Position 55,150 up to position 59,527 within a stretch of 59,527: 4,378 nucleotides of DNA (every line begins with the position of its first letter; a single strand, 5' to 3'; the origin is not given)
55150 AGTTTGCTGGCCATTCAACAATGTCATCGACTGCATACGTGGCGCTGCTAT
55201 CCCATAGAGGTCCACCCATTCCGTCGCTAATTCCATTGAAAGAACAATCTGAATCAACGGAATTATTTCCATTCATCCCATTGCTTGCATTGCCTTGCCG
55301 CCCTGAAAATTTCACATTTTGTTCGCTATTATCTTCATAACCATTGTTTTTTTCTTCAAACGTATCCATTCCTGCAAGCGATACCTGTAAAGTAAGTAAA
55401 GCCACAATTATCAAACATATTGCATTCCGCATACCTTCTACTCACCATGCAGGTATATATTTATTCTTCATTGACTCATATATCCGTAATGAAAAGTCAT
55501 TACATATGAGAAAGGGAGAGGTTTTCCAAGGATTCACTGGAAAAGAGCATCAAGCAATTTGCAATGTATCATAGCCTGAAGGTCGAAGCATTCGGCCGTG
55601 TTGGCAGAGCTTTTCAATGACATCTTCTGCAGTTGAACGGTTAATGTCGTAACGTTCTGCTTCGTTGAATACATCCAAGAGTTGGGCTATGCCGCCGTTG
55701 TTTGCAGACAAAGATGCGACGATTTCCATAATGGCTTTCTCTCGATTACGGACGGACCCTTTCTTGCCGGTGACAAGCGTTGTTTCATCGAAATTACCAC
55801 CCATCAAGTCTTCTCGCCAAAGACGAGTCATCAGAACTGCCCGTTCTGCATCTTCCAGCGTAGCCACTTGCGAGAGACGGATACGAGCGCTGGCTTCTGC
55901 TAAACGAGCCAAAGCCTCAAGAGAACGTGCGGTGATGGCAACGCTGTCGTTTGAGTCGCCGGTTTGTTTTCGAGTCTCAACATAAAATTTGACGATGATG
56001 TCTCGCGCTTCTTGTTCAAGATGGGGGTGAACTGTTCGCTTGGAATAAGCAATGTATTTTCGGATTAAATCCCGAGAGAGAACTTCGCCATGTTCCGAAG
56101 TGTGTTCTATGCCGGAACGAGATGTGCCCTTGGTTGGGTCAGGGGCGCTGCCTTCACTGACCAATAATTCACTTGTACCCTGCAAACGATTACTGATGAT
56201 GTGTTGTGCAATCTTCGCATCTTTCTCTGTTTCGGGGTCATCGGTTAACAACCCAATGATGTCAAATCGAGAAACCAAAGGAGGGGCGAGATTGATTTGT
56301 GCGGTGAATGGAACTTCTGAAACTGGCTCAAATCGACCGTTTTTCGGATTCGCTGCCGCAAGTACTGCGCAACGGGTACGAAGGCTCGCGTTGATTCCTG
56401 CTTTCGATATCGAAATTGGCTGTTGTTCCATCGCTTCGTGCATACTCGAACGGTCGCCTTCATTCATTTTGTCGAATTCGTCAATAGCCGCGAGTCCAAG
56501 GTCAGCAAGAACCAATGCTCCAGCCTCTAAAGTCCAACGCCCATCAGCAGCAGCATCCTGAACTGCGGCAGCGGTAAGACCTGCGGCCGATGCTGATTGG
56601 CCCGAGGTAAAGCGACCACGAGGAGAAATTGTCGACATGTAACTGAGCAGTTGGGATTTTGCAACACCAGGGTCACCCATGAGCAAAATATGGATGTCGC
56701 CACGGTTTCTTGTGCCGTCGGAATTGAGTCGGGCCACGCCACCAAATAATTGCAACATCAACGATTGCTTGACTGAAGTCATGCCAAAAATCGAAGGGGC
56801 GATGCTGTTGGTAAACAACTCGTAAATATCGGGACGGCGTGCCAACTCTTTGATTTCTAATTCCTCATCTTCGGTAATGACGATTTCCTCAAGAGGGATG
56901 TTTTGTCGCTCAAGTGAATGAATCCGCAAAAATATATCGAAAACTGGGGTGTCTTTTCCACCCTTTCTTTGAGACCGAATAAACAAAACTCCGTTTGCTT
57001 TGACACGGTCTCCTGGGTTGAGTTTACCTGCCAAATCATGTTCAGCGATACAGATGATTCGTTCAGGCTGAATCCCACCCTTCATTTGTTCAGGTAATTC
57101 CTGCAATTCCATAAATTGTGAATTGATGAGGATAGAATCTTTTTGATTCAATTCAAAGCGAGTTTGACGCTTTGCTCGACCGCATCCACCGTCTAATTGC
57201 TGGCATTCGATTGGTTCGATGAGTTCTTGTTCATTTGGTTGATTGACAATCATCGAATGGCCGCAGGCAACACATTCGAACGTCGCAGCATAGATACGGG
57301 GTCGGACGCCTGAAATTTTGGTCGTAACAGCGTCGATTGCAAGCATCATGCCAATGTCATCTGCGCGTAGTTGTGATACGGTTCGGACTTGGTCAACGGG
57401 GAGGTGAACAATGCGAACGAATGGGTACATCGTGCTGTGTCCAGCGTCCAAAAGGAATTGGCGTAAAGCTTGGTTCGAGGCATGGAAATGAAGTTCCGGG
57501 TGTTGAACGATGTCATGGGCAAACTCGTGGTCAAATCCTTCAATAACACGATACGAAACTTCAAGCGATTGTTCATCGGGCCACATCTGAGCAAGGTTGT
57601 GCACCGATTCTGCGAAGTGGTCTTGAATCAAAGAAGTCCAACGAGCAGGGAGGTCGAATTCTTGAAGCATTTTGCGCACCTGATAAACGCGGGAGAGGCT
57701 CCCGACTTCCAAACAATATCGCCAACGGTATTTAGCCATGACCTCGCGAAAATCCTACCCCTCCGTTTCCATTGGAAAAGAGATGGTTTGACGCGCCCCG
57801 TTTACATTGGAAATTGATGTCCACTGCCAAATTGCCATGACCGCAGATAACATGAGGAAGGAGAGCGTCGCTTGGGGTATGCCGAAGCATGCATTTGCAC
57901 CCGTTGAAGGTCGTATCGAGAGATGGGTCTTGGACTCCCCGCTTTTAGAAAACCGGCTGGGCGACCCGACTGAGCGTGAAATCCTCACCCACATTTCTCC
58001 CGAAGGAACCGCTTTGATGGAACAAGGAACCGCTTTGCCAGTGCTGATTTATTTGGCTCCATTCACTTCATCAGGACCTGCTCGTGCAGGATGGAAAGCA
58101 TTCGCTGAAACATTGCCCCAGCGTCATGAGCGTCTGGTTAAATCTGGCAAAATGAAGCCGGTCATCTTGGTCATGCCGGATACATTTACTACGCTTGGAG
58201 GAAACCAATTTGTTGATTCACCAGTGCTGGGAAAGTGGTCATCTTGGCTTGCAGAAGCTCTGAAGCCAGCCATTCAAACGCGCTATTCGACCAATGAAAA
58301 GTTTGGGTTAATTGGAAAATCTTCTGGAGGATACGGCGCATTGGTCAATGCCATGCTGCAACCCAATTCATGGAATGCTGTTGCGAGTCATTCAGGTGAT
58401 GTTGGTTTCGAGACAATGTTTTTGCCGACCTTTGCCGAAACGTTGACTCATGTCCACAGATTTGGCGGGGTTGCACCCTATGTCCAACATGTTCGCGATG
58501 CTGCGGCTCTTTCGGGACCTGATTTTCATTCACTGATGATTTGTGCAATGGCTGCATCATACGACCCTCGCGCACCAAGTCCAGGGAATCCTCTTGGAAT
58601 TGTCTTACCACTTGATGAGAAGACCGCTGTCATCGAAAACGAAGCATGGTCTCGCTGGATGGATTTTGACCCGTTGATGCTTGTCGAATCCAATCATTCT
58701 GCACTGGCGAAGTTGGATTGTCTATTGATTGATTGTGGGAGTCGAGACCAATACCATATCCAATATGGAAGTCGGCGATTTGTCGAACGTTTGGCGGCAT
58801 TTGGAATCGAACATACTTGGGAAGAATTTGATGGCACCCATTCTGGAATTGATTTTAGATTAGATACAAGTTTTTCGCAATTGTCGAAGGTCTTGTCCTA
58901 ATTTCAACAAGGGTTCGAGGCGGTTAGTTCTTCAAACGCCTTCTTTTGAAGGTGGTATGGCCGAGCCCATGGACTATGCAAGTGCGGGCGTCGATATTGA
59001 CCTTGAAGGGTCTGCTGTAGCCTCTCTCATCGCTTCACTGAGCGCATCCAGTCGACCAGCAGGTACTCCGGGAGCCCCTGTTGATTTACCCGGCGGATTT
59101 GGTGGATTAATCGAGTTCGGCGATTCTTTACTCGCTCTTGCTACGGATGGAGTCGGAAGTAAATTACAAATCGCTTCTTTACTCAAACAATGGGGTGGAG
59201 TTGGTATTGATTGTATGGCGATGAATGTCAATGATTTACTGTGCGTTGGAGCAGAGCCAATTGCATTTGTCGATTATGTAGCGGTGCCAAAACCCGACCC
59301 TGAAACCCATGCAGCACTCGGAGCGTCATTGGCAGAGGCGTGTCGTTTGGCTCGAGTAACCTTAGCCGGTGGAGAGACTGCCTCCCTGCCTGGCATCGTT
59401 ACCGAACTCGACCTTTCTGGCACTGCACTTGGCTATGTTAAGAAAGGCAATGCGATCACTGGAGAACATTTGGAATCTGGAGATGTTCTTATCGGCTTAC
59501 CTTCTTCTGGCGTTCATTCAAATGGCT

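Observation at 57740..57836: Two ORB-like (origin recognition box) repeats in the 97-nt spacer upstream of mcm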

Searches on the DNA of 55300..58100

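Call 85: search_rna_families(source=window, start=55300, end=58100, threshold=evalue, max_evalue=1)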
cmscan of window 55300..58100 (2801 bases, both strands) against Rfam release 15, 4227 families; matches with E-value up to 1: 1.
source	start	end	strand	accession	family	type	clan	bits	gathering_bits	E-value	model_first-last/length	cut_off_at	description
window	55380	55515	-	RF00563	SNORA53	Gene; snRNA; snoRNA; HACA-box;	-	16.7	38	0.72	1-248/248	no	Small nucleolar RNA SNORA53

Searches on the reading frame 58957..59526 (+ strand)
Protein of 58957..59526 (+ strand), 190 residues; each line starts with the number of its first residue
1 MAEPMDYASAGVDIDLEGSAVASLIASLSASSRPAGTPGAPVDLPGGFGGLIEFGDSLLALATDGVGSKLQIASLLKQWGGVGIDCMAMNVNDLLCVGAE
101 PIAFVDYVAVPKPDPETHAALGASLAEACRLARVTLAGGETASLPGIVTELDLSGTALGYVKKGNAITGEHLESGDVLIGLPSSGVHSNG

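Call 7: search_protein_families(library=pfam, proteins=[window:58957-59526:+])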
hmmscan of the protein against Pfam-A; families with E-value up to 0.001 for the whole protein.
window:58957-59526:+ (190 aa): 1 family
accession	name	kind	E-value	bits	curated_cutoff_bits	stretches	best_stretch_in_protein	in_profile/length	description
PF00586.29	AIRS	-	3.1e-24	86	24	1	53-161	8-112/112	AIR synthase related protein, N-terminal domain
